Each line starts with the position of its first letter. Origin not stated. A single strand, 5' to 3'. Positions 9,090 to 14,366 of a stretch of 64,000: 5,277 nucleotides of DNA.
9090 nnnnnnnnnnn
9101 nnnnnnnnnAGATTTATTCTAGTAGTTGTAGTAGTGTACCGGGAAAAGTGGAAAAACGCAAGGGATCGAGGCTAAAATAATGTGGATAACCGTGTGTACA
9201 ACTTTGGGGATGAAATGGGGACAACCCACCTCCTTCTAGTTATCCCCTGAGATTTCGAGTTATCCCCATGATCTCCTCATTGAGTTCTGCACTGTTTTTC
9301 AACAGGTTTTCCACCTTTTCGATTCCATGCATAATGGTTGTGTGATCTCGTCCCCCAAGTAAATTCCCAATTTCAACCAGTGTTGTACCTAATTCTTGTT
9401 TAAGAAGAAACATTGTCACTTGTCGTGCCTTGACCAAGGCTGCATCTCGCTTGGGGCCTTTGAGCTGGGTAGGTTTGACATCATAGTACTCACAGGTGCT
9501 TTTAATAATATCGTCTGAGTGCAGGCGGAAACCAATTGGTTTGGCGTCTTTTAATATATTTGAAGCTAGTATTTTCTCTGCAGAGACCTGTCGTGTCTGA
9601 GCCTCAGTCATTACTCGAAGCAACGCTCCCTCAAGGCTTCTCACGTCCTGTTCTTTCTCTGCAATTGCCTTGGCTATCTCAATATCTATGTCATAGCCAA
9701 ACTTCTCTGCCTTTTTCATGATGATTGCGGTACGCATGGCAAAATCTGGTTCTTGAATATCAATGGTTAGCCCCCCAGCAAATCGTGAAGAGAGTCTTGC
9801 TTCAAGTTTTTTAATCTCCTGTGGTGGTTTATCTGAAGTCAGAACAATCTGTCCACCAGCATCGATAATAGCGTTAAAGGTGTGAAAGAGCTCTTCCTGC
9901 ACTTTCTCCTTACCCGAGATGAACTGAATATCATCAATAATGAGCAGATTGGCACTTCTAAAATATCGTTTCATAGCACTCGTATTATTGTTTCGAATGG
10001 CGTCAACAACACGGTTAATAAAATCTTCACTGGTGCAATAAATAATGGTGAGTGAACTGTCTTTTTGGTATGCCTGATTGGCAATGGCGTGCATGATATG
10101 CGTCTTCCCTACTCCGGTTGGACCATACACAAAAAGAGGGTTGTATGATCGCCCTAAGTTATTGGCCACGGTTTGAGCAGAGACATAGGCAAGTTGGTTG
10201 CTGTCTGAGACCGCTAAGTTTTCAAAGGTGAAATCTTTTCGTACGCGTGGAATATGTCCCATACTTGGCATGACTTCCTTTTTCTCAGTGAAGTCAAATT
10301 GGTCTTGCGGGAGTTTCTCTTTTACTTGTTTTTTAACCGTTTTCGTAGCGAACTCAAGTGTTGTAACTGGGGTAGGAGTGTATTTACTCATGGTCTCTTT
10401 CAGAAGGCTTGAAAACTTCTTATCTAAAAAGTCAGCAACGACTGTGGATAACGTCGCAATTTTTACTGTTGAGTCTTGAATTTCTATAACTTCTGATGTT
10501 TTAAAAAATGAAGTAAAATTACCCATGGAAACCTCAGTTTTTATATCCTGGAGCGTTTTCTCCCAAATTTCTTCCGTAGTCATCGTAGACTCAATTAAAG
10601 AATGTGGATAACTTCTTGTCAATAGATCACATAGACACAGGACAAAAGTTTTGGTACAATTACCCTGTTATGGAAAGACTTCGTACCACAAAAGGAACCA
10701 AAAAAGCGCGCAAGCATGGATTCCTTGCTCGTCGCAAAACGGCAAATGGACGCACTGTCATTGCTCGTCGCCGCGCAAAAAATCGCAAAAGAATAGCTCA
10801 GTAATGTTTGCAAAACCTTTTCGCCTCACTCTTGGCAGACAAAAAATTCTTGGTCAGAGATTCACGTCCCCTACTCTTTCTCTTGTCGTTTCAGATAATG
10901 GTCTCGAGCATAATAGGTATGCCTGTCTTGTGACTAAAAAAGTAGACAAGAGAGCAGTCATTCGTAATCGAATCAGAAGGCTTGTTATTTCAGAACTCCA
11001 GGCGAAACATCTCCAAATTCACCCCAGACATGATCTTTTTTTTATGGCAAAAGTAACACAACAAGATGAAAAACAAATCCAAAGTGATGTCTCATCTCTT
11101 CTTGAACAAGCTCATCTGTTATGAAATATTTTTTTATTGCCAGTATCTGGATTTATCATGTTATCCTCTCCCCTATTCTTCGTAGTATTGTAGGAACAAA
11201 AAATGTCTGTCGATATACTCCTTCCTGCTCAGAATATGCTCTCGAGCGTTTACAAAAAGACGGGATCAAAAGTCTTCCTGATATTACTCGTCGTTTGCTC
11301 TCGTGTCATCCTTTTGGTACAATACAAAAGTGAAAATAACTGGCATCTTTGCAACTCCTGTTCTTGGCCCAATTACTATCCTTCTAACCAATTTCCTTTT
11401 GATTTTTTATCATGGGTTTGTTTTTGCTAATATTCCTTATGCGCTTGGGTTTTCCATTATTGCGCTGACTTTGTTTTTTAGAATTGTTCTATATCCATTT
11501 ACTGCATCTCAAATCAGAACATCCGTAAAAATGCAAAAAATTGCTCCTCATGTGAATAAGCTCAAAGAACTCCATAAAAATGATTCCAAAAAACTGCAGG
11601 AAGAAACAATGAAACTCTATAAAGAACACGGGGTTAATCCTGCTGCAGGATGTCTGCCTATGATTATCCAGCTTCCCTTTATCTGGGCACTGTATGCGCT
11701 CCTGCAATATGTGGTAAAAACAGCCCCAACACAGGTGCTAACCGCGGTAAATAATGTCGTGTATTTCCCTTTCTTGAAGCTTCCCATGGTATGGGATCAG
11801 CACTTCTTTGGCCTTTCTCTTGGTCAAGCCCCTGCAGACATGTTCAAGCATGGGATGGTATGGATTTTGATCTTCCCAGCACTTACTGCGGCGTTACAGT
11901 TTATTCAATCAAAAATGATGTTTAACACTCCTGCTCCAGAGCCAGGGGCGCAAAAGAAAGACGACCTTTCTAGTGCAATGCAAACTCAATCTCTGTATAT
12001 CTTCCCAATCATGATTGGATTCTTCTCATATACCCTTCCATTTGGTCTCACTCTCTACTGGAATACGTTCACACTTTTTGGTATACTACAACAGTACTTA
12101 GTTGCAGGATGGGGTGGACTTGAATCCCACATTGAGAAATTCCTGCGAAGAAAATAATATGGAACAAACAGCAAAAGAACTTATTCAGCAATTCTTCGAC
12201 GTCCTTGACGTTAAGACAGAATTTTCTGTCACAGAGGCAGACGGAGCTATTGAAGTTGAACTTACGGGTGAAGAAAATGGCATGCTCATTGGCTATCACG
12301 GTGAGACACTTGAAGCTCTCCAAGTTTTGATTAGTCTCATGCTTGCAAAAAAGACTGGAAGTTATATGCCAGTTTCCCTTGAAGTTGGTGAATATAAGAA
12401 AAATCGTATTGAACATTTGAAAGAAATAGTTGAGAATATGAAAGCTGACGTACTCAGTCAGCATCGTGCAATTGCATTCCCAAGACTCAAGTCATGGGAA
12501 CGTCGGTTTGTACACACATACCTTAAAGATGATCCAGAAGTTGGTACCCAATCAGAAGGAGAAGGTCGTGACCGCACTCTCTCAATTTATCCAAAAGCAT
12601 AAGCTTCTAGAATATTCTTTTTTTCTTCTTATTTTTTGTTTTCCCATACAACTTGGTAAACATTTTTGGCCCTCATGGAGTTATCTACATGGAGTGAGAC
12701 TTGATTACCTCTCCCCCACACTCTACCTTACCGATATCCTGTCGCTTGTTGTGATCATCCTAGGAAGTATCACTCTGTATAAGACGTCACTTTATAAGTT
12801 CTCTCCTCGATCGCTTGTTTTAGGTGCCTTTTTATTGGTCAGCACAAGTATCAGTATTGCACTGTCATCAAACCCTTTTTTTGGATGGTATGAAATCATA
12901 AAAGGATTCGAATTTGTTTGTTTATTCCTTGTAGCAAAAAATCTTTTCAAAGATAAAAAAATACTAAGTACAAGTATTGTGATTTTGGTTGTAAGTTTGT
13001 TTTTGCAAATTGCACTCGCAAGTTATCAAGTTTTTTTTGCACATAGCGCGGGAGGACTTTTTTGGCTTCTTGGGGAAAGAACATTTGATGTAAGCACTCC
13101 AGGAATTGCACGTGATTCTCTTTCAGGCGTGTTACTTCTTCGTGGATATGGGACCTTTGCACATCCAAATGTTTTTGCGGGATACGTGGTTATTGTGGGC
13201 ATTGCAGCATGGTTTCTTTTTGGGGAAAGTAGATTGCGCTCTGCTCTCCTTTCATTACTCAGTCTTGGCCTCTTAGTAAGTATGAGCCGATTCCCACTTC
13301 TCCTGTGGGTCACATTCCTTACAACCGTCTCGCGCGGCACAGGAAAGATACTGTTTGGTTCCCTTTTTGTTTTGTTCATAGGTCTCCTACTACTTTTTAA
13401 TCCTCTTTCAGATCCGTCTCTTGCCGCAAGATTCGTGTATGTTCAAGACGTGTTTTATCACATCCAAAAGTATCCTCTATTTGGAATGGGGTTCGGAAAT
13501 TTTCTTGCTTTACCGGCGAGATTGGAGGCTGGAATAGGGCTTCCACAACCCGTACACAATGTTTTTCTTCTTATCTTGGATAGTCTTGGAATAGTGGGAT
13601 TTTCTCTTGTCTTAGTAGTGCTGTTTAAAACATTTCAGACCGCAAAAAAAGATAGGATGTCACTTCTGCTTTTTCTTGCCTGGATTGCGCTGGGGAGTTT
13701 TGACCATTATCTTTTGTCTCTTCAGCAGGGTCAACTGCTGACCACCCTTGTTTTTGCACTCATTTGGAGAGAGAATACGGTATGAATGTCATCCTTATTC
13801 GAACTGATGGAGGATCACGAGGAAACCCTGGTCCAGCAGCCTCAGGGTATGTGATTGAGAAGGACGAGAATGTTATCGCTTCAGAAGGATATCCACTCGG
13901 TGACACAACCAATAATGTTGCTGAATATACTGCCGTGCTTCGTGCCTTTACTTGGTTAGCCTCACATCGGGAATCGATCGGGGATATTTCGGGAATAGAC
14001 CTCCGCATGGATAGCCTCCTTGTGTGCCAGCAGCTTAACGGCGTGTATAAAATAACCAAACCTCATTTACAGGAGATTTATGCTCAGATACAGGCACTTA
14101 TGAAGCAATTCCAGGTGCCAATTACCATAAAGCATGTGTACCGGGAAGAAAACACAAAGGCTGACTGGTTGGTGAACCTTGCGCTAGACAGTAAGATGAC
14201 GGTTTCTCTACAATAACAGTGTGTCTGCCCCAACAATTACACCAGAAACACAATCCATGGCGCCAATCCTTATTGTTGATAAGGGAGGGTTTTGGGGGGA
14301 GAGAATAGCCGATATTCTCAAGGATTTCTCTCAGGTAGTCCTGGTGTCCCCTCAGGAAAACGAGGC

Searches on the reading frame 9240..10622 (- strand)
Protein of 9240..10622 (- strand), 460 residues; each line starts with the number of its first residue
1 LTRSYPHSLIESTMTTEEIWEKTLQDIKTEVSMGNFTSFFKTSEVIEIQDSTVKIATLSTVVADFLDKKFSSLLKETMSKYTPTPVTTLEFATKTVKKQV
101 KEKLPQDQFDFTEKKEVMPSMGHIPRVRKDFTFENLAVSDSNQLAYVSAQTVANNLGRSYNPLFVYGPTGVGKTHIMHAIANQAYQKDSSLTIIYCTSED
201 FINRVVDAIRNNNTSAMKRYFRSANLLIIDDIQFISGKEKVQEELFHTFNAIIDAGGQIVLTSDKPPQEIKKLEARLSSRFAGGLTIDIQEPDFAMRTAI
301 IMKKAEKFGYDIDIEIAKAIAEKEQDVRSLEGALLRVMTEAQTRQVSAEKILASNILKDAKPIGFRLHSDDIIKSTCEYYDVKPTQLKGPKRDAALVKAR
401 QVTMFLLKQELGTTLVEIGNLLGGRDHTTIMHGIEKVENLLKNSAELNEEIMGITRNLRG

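Call 22: search_protein_families(library=pfam, proteins=[window:9240-10622:-], max_evalue=0.0001)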
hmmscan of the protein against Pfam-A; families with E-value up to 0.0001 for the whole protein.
window:9240-10622:- (460 aa): 10 families
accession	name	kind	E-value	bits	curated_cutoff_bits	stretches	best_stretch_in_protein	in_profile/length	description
PF00308.24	Bac_DnaA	-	1.9e-60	204.2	23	1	129-288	3-162/162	Bacterial DnaA ATPAse domain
PF08299.17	Bac_DnaA_C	-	9.5e-23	80.5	31.5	1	370-437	2-69/69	Bacterial dnaA protein helix-turn-helix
PF01695.23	IstB_IS21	-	1.1e-10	41.9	24.1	1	163-269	95-198/238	IstB-like ATP binding protein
PF00004.35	AAA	-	2.2e-08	35.1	21.2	1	164-265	2-110/131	ATPase family associated with various cellular activities (AAA)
PF13173.12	AAA_14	-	1.1e-07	32.3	27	1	161-280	3-114/129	AAA domain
PF13401.12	AAA_22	-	1.8e-07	32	27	1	162-260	7-119/130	AAA domain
PF01637.24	ATPase_2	-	2e-07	31.5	33.2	1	159-270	19-123/225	ATPase domain predominantly from Archaea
PF11638.13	DnaA_N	-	7.3e-07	29.3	24.6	1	17-79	1-64/65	DnaA N-terminal domain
PF13191.12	AAA_16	-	2.1e-05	25.5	32.6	1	158-257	23-128/167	AAA ATPase domain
PF12775.13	AAA_7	-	5.4e-05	23.2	25.8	0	131-223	7-96/181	P-loop containing dynein motor region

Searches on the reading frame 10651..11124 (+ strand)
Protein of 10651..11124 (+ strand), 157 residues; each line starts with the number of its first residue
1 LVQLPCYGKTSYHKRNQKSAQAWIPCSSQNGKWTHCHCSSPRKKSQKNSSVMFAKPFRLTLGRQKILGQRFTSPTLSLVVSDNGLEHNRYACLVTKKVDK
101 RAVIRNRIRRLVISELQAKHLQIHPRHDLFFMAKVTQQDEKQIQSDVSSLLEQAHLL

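Call 22: search_protein_families(library=pfam, proteins=[window:10651-11124:+], max_evalue=0.0001)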
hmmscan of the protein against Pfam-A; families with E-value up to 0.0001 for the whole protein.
window:10651-11124:+ (157 aa): 1 family
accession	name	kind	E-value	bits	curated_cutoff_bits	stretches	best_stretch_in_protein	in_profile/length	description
PF00825.24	Ribonuclease_P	-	1.1e-12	48.4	22.3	1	68-154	20-108/109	Ribonuclease P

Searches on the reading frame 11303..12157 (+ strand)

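Call 22: search_protein_families(library=pfam, proteins=[window:11303-12157:+], max_evalue=0.0001)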
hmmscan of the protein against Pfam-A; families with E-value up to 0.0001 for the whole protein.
window:11303-12157:+ (284 aa): 1 family
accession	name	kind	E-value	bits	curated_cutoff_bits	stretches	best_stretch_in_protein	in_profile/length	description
PF02096.25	60KD_IMP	-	1.7e-47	161.9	35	1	49-267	2-161/163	60Kd inner membrane protein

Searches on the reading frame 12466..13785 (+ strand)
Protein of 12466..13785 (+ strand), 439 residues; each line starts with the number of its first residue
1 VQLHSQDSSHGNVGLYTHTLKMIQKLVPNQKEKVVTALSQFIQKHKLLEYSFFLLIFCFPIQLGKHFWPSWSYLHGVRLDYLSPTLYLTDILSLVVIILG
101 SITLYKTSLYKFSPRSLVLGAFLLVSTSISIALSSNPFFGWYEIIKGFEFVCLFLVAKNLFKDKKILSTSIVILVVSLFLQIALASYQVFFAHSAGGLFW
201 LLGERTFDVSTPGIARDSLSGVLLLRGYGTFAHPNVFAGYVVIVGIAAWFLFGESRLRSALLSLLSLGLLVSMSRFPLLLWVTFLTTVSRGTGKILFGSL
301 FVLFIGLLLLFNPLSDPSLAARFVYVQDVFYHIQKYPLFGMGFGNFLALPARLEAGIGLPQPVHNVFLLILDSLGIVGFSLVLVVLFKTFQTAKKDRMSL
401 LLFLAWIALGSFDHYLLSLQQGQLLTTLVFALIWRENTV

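Call 22: search_protein_families(library=pfam, proteins=[window:12466-13785:+], max_evalue=0.0001)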
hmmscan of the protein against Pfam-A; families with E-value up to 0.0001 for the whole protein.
window:12466-13785:+ (439 aa): 1 family
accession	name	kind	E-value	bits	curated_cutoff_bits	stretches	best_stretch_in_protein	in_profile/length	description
PF04932.20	Wzy_C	-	1.1e-06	28.9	31.7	1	239-382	18-148/149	O-Antigen ligase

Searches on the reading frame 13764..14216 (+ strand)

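Call 23: search_protein_families(library=pfam, proteins=[window:13764-14216:+], max_evalue=0.01)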
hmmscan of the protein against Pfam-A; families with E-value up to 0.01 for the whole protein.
window:13764-14216:+ (150 aa): 2 families
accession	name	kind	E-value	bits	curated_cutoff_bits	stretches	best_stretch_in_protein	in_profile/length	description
PF13456.12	RVT_3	-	1e-14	54.9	21.6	1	14-139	2-122/123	Reverse transcriptase-like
PF00075.30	RNase_H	-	5e-10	40.1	25.8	1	10-138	4-137/141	RNase H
